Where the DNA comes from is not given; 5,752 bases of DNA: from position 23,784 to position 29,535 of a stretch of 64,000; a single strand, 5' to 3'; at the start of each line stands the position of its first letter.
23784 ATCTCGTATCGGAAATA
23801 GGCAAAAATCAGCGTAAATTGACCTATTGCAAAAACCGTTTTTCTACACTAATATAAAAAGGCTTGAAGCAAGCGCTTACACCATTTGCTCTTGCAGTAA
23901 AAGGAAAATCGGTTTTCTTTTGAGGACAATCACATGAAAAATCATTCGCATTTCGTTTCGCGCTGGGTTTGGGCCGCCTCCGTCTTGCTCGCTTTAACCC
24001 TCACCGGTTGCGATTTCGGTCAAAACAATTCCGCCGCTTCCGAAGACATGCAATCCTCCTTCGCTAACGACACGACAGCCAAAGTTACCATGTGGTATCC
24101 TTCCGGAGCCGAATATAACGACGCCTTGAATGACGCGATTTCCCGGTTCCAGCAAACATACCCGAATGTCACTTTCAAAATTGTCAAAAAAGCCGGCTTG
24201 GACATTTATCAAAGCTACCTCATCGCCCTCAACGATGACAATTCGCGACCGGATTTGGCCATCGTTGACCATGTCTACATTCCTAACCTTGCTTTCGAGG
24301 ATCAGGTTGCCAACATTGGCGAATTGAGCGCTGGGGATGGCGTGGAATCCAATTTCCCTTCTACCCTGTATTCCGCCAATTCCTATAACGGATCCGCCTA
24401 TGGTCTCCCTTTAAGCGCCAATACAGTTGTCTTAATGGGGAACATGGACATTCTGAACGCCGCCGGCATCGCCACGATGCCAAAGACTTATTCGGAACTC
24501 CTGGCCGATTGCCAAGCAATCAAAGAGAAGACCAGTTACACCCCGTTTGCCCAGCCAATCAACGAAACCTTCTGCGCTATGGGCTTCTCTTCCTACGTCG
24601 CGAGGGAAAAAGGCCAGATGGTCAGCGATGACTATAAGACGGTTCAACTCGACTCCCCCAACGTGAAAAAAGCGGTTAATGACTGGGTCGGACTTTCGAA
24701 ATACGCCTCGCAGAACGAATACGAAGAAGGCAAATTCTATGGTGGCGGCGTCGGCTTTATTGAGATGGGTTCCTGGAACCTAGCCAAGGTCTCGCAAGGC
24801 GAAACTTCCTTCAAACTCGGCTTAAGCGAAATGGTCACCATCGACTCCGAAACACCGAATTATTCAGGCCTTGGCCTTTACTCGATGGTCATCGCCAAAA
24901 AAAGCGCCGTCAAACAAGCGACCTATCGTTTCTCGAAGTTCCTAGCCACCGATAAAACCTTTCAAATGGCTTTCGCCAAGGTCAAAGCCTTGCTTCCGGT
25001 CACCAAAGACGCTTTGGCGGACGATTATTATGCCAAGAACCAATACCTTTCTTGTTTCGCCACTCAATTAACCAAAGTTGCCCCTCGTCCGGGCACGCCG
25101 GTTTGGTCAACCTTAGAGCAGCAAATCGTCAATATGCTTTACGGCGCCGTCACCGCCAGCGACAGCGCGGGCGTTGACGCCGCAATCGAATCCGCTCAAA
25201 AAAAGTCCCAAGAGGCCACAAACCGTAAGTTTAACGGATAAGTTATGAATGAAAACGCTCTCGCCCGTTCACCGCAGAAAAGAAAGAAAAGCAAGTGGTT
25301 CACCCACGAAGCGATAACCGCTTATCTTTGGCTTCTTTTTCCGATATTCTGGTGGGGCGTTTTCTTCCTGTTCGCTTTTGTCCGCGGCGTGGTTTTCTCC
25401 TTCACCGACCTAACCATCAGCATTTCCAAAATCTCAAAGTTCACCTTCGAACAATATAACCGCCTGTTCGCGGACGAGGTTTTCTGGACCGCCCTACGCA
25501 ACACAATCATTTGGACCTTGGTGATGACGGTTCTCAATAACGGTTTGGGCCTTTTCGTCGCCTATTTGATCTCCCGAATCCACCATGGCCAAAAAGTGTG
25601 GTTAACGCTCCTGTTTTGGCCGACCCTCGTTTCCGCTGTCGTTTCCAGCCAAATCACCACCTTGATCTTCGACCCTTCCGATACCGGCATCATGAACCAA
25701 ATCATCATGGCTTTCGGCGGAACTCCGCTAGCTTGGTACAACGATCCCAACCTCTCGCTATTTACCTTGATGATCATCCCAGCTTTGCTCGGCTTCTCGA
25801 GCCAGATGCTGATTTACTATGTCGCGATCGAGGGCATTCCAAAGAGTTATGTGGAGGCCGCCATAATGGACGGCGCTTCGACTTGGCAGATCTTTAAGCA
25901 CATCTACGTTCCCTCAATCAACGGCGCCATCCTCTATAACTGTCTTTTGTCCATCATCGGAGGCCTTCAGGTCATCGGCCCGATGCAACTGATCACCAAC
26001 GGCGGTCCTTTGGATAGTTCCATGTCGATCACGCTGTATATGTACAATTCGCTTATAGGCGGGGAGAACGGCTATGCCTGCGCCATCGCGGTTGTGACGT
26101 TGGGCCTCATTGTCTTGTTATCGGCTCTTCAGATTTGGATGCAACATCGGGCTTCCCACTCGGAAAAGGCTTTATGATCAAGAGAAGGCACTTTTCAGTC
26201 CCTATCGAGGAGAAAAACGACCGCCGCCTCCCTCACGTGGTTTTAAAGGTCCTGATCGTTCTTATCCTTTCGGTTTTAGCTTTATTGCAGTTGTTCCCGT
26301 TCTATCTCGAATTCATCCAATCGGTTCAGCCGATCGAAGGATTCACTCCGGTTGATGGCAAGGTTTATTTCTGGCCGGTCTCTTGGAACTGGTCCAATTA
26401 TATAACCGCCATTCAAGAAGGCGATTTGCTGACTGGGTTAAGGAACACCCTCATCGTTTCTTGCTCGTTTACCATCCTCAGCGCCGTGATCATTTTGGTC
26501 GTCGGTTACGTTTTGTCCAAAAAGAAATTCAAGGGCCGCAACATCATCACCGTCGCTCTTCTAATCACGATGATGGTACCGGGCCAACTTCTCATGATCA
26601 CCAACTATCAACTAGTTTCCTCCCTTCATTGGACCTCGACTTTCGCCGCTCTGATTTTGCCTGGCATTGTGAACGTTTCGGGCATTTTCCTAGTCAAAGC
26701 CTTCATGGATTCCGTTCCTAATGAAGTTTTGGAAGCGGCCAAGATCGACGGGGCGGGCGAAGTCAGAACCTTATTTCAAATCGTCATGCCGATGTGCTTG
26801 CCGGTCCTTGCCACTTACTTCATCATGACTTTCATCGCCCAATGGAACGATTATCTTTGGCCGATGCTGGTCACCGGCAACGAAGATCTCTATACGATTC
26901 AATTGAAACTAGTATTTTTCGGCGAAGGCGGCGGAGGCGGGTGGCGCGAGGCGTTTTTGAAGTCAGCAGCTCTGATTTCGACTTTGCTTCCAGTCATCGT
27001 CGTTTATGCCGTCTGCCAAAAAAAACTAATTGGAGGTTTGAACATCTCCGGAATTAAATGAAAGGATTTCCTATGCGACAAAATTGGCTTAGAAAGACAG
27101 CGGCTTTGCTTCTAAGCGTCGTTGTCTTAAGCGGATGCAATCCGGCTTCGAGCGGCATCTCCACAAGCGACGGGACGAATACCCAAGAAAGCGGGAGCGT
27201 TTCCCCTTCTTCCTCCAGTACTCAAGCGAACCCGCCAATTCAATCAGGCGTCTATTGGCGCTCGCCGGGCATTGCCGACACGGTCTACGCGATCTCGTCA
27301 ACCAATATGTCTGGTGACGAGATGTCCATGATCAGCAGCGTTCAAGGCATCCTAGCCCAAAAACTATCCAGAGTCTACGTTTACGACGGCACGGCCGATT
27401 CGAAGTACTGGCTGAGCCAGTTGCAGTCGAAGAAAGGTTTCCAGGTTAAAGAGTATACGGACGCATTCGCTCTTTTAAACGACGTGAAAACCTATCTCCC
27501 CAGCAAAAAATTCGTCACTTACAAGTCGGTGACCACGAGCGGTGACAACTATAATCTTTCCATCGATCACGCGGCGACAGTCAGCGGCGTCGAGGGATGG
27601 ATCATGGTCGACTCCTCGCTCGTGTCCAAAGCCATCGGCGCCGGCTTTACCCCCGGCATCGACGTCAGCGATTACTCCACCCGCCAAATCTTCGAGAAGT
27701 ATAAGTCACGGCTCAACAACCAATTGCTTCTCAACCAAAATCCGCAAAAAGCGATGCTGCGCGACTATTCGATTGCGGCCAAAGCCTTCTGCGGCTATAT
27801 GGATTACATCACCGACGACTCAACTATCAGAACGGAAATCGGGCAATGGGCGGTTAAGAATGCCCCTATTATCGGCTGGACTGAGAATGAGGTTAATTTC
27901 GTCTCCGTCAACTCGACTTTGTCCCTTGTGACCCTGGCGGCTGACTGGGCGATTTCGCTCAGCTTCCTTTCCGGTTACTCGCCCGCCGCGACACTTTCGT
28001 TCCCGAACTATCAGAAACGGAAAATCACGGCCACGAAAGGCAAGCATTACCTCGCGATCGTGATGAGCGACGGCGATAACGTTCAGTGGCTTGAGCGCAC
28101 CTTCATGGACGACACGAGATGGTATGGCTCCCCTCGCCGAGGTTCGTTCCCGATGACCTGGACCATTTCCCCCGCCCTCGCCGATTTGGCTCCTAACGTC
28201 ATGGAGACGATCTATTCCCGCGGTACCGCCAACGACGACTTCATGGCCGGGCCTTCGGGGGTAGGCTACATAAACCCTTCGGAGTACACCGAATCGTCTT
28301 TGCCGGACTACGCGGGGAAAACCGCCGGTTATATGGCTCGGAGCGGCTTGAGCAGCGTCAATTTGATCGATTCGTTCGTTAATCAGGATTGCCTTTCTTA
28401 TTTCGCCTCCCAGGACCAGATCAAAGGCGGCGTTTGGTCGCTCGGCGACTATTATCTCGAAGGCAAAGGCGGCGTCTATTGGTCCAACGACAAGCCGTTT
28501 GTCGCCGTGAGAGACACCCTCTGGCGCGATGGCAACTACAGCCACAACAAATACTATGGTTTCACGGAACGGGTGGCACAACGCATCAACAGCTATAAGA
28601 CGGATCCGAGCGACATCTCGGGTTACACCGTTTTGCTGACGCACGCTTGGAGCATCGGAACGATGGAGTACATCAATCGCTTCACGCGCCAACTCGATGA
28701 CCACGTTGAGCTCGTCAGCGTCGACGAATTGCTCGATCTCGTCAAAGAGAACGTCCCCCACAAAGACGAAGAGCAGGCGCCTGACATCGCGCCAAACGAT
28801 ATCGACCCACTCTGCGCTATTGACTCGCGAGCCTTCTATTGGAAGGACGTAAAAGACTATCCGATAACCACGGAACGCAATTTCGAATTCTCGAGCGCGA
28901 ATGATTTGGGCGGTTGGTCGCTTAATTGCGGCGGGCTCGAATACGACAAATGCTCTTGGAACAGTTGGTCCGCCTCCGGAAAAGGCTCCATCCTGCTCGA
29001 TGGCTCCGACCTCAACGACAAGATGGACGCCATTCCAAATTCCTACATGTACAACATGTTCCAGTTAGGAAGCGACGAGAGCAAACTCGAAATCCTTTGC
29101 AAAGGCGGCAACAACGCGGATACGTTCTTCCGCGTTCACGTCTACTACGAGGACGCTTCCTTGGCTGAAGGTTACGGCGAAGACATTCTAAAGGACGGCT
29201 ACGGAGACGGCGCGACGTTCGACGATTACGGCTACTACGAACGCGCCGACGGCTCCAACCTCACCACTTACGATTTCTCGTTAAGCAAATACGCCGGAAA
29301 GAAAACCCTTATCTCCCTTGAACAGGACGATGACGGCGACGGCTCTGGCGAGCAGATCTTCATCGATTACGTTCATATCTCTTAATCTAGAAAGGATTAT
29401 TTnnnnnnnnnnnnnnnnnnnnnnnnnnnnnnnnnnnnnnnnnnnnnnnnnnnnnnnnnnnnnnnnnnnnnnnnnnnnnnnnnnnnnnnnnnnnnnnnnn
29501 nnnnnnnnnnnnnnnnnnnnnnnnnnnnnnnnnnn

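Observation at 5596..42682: A 37-kb glycan-utilisation supercluster combining mannose catabolism with furanosidase-type families and no recognisable endo-enzyme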

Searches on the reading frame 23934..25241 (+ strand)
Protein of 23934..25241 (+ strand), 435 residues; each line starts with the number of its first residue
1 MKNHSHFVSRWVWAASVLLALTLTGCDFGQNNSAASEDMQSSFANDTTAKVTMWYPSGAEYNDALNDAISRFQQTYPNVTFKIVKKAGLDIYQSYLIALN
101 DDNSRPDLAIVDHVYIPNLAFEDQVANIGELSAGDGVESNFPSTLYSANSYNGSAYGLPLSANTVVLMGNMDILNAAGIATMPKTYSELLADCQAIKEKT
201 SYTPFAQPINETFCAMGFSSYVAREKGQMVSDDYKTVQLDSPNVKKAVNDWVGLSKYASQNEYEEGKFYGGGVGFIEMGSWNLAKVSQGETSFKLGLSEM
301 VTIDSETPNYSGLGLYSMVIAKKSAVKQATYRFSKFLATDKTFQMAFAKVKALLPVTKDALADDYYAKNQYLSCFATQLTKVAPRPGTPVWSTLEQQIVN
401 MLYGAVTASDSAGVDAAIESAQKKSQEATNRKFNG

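Call 4: search_protein_families(library=pfam, proteins=[window:23934-25241:+], max_evalue=0.01)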
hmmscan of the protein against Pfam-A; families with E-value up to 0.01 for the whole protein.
window:23934-25241:+ (435 aa): 2 families
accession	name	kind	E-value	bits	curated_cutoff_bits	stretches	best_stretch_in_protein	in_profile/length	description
PF13416.11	SBP_bac_8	-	1.7e-25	90.8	27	1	68-369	2-274/279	Bacterial extracellular solute-binding protein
PF01547.30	SBP_bac_1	-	2.5e-18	67.6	26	1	60-341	3-304/307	Bacterial extracellular solute-binding protein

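Call 25: search_protein_families(library=ncbifam, proteins=[window:23934-25241:+], max_evalue=0.01)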
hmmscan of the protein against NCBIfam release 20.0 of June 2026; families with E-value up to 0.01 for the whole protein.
window:23934-25241:+ (435 aa): 3 families
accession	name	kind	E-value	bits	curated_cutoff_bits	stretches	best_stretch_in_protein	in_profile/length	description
NF053763.1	ABCarbgalBndGanS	equivalog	9.6e-11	41.1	700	1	14-424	7-410/420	galactooligosaccharide ABC transporter substrate-binding protein GanS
TIGR03850.1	bind_CPR_0540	equivalog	9.5e-05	21.2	299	1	149-367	144-372/437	carbohydrate ABC transporter substrate-binding protein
NF041389.1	dodecin_Halo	equivalog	0.0016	18.7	100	0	50-92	5-47/65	dodecin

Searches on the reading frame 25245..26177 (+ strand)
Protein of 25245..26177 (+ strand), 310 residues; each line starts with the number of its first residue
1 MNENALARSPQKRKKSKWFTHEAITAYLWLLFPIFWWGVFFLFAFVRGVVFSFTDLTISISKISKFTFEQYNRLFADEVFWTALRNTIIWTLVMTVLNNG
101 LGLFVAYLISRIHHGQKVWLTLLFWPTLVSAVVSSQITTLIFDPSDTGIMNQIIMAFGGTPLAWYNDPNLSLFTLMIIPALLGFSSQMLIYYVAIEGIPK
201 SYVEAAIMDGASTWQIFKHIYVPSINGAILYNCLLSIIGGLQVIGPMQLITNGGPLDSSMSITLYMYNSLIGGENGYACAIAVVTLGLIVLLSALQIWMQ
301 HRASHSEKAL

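Call 4: search_protein_families(library=pfam, proteins=[window:25245-26177:+], max_evalue=0.01)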
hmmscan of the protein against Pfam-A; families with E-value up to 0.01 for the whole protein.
window:25245-26177:+ (310 aa): 1 family
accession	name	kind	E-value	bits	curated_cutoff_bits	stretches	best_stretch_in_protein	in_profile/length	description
PF00528.27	BPD_transp_1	-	5.8e-09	36.4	26.4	1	28-302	26-181/184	Binding-protein-dependent transport system inner membrane component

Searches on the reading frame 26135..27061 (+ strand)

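Call 4: search_protein_families(library=pfam, proteins=[window:26135-27061:+], max_evalue=0.01)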
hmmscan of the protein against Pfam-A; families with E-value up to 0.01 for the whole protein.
window:26135-27061:+ (308 aa): 2 families
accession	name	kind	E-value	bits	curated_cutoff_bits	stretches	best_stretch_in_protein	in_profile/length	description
PF00528.27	BPD_transp_1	-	2.2e-18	67.1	26.4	1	121-254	2-139/184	Binding-protein-dependent transport system inner membrane component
PF05552.17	MS_channel_1st_1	-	0.0051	17.1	22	0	106-129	9-32/50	Mechanosensitive ion channel, conserved TM helix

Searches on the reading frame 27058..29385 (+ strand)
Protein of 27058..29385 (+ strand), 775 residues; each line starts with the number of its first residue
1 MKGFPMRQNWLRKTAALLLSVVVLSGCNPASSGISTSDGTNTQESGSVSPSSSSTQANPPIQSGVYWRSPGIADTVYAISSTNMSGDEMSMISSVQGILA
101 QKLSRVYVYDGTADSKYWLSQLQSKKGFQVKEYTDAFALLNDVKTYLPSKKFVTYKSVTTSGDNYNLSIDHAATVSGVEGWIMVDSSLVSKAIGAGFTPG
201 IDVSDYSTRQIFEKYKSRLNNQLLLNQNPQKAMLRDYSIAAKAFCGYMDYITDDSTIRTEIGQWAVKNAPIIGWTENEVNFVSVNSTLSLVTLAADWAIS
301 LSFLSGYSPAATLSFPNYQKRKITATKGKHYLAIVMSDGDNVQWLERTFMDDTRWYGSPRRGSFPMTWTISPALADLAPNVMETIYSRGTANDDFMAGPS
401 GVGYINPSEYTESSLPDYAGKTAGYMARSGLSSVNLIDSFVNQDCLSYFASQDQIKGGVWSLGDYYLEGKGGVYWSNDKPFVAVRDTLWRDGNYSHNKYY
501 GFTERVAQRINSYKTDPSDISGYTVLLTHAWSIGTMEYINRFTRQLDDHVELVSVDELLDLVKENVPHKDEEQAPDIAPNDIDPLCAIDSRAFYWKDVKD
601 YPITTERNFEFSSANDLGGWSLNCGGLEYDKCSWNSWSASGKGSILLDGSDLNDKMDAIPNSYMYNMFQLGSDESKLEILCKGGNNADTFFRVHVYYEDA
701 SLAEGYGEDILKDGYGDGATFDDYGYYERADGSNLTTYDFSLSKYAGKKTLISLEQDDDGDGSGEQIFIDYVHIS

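Call 4: search_protein_families(library=pfam, proteins=[window:27058-29385:+], max_evalue=0.01)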
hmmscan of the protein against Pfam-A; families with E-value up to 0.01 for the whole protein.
window:27058-29385:+ (775 aa): 3 families
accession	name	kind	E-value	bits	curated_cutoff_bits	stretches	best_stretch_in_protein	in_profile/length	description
PF14323.11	GxGYxYP_C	-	7.9e-54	183.4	27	1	329-562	2-241/242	GxGYxYP putative glycoside hydrolase C-terminal domain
PF16216.10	GxGYxYP_N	-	2.2e-13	50.2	23.9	1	76-144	2-71/72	GxGYxYP_N 1st domain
PF20958.2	GxGYxYP_N_3rd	-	4.9e-12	46.2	24.4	1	223-306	3-91/91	GxGYxYP third domain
